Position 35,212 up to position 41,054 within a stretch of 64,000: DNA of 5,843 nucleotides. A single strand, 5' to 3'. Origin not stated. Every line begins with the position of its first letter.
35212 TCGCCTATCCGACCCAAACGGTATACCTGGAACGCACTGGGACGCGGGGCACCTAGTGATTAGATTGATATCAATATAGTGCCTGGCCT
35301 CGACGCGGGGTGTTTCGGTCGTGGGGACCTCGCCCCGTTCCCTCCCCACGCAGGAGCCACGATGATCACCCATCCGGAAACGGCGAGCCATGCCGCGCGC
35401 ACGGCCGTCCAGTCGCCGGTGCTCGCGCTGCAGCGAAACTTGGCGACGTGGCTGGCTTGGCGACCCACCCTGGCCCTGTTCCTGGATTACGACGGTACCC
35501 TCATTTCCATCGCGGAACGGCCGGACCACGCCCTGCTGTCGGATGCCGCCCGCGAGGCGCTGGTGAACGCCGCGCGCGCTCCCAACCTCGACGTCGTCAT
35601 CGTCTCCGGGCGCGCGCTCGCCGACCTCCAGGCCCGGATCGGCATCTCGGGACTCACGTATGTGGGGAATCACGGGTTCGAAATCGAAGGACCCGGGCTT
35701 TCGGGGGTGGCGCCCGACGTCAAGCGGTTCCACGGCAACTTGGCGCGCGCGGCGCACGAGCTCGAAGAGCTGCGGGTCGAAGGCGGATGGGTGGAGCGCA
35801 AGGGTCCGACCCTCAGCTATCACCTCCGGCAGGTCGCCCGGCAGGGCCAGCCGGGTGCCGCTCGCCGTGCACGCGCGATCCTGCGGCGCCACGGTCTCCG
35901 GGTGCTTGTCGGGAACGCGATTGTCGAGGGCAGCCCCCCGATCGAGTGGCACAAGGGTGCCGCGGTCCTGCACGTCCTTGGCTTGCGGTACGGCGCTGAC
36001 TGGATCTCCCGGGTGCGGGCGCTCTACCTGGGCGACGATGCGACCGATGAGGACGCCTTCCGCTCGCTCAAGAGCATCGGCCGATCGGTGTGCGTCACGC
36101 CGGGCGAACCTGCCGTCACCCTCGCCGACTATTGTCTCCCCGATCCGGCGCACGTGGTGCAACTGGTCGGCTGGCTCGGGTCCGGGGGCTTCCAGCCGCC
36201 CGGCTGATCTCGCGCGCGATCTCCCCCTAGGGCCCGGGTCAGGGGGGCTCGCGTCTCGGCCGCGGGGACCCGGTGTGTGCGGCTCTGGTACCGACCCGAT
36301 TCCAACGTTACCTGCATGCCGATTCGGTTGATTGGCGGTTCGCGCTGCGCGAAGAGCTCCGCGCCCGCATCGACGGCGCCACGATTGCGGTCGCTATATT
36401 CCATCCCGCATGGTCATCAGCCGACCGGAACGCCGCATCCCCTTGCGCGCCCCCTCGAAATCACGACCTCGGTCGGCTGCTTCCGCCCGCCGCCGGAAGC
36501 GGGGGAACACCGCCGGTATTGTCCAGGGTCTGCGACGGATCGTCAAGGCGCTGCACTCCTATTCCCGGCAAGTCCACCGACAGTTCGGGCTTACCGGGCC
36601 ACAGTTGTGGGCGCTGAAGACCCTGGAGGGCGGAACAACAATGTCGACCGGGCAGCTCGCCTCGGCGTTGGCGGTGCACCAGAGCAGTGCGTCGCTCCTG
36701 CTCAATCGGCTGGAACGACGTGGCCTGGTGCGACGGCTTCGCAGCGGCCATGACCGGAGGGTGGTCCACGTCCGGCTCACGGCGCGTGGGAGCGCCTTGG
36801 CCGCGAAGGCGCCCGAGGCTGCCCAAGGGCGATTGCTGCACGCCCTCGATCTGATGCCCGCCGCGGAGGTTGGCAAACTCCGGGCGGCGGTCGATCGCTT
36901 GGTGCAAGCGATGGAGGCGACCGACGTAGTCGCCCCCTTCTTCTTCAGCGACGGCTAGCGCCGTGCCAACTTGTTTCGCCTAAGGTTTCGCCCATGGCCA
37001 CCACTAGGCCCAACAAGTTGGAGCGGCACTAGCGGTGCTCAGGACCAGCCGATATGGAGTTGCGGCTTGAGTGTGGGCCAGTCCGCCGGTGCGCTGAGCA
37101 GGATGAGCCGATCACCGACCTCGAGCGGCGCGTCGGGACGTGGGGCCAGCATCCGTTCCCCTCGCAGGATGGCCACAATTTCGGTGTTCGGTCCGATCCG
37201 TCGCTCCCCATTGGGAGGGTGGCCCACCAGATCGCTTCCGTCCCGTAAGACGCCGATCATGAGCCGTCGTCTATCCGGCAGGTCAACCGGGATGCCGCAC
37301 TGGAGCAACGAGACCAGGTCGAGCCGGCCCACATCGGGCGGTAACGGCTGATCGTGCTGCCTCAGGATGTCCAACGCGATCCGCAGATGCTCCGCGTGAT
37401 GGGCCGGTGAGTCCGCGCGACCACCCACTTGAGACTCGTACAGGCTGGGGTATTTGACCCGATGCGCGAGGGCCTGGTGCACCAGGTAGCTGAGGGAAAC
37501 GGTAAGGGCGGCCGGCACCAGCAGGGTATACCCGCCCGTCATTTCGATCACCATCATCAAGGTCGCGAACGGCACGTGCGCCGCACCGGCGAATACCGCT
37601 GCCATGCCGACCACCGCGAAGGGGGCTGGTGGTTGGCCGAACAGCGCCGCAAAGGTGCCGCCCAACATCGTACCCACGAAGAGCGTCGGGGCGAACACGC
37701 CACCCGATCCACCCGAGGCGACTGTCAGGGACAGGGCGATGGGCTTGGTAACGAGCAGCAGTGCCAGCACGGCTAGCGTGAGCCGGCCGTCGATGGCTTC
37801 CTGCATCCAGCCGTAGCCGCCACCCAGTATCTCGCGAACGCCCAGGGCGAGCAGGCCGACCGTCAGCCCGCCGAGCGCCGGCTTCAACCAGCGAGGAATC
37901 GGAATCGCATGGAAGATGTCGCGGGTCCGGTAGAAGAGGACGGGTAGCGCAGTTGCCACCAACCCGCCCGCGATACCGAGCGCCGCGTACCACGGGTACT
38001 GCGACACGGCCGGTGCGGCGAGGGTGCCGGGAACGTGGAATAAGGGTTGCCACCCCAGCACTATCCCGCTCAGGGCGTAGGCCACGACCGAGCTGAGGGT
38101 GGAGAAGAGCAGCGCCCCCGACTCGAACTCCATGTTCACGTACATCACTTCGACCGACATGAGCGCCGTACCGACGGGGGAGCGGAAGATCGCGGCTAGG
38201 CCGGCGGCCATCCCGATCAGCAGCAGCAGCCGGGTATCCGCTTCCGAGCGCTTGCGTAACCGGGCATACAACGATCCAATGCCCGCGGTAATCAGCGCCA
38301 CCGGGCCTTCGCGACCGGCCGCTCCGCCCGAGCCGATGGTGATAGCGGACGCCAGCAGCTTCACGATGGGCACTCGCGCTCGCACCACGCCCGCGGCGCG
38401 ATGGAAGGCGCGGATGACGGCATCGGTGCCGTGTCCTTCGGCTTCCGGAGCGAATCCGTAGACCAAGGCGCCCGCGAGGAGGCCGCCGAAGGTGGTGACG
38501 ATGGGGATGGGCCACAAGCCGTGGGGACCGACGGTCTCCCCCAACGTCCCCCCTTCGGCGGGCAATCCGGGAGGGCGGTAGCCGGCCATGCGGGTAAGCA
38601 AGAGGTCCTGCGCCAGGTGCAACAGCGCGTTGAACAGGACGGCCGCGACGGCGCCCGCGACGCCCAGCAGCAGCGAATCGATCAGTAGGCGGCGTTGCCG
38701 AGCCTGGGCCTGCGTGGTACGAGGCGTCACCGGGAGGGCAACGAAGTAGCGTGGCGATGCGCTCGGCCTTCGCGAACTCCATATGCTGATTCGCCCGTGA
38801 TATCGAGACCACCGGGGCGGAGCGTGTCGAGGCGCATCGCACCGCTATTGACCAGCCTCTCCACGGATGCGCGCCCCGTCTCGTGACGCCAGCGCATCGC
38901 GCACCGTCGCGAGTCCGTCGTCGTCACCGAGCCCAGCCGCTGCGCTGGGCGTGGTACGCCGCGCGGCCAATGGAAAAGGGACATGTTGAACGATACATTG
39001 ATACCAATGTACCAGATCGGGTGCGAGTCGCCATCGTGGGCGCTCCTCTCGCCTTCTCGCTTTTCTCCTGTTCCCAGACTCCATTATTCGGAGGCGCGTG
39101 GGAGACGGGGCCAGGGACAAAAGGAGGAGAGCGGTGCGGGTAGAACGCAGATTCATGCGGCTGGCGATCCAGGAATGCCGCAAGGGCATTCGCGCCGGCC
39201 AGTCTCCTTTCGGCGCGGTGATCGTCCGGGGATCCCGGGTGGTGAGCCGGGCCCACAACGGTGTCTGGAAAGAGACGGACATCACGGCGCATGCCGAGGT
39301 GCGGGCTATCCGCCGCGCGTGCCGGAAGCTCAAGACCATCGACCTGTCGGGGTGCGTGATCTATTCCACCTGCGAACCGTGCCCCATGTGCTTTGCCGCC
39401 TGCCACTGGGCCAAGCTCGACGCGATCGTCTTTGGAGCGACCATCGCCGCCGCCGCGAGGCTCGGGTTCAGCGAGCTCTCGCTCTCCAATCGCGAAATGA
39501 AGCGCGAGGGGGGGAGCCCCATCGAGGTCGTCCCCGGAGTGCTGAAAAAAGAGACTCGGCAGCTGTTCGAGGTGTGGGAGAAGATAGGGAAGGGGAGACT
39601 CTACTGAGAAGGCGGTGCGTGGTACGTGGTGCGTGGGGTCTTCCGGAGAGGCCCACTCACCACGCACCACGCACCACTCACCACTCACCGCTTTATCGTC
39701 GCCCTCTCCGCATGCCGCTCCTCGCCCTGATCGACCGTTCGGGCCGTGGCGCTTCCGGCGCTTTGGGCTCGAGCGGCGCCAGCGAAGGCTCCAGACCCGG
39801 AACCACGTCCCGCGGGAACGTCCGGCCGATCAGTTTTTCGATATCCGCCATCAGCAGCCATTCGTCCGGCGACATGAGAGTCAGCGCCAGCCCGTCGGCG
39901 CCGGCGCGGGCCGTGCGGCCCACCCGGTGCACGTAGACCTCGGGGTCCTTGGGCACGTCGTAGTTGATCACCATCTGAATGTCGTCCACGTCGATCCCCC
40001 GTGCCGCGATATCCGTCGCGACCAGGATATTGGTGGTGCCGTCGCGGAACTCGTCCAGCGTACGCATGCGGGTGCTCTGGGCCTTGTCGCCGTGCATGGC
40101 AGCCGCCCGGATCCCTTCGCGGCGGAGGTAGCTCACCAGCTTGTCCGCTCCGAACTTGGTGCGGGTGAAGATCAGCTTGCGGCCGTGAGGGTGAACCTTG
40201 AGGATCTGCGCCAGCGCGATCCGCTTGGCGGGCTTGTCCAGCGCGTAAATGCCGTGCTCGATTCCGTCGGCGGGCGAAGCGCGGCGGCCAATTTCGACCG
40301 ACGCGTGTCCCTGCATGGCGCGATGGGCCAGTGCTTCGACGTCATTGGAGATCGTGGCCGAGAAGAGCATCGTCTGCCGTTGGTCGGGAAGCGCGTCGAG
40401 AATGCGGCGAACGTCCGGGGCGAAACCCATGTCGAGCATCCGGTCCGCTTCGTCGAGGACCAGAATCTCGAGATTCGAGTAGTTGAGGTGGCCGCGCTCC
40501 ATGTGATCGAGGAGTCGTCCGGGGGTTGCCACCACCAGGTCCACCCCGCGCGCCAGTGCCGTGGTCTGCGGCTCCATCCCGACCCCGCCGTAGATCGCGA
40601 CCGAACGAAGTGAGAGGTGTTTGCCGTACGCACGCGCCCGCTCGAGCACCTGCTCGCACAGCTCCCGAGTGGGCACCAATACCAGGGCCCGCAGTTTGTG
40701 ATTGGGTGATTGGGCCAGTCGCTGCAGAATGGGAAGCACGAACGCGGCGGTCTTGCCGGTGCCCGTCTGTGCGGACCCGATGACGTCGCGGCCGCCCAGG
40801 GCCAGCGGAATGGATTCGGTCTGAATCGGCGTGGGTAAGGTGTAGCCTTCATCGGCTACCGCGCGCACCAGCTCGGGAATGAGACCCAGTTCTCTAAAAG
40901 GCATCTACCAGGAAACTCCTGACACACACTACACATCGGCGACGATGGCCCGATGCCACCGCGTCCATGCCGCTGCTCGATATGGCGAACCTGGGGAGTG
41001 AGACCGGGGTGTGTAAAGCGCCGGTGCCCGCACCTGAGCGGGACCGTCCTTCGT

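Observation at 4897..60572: Dispersed family of hairpin elements whose arms are tandem arrays of 7-8 nt units (at least 17 loci in 64 kb)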

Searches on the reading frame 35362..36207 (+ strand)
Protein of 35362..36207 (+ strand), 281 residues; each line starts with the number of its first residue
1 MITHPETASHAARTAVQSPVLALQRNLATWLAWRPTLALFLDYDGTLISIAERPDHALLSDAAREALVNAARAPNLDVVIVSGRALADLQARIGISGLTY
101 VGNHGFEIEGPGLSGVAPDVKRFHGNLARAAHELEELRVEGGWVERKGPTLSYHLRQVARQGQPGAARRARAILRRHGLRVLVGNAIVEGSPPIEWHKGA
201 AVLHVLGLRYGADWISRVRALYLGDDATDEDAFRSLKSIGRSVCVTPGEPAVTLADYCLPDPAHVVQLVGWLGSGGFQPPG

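Call 65: search_protein_families(library=pfam, proteins=[window:35362-36207:+], max_evalue=0.00001)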
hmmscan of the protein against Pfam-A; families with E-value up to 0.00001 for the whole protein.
window:35362-36207:+ (281 aa): 1 family
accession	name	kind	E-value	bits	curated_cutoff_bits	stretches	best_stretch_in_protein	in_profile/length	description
PF02358.22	Trehalose_PPase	-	4.9e-33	114.7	27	1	40-239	1-206/235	Trehalose-phosphatase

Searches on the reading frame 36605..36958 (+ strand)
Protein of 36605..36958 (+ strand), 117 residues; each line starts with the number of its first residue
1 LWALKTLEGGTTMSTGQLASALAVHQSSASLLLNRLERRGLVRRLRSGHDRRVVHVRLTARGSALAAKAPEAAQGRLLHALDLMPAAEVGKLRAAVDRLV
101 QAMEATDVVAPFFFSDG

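Call 65: search_protein_families(library=pfam, proteins=[window:36605-36958:+], max_evalue=0.00001)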
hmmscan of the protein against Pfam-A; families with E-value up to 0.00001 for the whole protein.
window:36605-36958:+ (117 aa): 4 families
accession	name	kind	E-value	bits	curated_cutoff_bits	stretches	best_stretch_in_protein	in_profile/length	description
PF01047.28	MarR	-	3.7e-10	40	24.6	1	11-54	16-59/59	MarR family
PF12802.13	MarR_2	-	4.7e-10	39.9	27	1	7-52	17-60/61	MarR family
PF13463.12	HTH_27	-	3e-07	31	22.2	1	4-62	9-68/68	Winged helix DNA-binding domain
PF01325.25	Fe_dep_repress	-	3.8e-06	27.5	26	1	7-43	17-53/60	Iron dependent repressor, N-terminal DNA binding domain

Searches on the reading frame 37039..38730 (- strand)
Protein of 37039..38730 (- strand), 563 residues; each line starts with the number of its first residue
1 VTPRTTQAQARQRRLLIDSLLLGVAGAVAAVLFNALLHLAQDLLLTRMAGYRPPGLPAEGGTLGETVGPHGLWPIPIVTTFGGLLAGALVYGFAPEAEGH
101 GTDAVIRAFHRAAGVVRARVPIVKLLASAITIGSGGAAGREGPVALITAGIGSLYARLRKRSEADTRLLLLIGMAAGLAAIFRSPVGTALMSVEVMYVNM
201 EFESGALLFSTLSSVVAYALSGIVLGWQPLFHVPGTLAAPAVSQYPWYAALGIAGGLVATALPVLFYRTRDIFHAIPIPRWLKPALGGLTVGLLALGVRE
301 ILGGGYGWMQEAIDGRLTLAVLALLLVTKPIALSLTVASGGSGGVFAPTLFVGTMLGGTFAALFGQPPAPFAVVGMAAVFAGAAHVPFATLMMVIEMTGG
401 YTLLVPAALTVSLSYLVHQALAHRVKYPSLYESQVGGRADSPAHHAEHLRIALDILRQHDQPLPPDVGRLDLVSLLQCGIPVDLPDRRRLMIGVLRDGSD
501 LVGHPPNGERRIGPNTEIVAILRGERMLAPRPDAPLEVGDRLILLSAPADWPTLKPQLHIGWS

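Call 65: search_protein_families(library=pfam, proteins=[window:37039-38730:-], max_evalue=0.00001)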
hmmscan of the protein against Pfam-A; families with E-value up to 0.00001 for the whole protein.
window:37039-38730:- (563 aa): 2 families
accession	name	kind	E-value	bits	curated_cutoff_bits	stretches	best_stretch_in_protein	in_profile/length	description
PF00654.25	Voltage_CLC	-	2.8e-87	293.6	24.8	1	82-418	1-345/346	Voltage gated chloride channel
PF02080.26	TrkA_C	-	4.7e-06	26.8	27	0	500-553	11-65/71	TrkA-C domain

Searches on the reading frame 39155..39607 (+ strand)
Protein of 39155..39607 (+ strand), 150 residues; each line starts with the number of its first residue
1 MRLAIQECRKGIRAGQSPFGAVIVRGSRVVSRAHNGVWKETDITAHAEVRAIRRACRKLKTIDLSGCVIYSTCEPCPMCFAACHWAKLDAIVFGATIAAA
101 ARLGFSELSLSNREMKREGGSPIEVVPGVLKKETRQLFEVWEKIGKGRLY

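Call 65: search_protein_families(library=pfam, proteins=[window:39155-39607:+], max_evalue=0.00001)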
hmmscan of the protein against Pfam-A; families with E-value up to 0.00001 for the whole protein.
window:39155-39607:+ (150 aa): 2 families
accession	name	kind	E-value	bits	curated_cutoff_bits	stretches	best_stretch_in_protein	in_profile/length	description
PF00383.29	dCMP_cyt_deam_1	-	1.3e-23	83.2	25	1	1-94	8-101/102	Cytidine and deoxycytidylate deaminase zinc-binding region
PF14437.12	MafB19-deam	-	4e-22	79.1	27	1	1-97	7-103/142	MafB19-like deaminase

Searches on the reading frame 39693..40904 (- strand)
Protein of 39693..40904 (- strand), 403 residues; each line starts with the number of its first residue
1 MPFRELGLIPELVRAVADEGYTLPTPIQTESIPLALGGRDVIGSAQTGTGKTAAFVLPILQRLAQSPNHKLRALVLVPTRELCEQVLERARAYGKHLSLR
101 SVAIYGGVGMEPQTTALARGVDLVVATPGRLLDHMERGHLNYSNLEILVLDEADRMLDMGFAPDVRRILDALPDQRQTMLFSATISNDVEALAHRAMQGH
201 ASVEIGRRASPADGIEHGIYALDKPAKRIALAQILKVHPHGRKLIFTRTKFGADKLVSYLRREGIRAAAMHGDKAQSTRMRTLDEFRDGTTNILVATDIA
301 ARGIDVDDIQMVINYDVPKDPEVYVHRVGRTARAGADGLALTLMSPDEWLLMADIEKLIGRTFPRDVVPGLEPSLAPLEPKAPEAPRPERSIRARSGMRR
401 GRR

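Call 36: search_protein_families(library=pfam, proteins=[window:39693-40904:-], max_evalue=0.00001)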
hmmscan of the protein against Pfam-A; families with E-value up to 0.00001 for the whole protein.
window:39693-40904:- (403 aa): 3 families
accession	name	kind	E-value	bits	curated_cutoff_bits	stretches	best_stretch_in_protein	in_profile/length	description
PF00270.35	DEAD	-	4.1e-53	180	26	1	25-191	1-166/167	DEAD/DEAH box helicase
PF00271.37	Helicase_C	-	6.8e-33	113.7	23.5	1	227-335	2-110/110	Helicase conserved C-terminal domain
PF04851.21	ResIII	-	2.7e-09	37.6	22.5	1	44-186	29-163/164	Type III restriction enzyme, res subunit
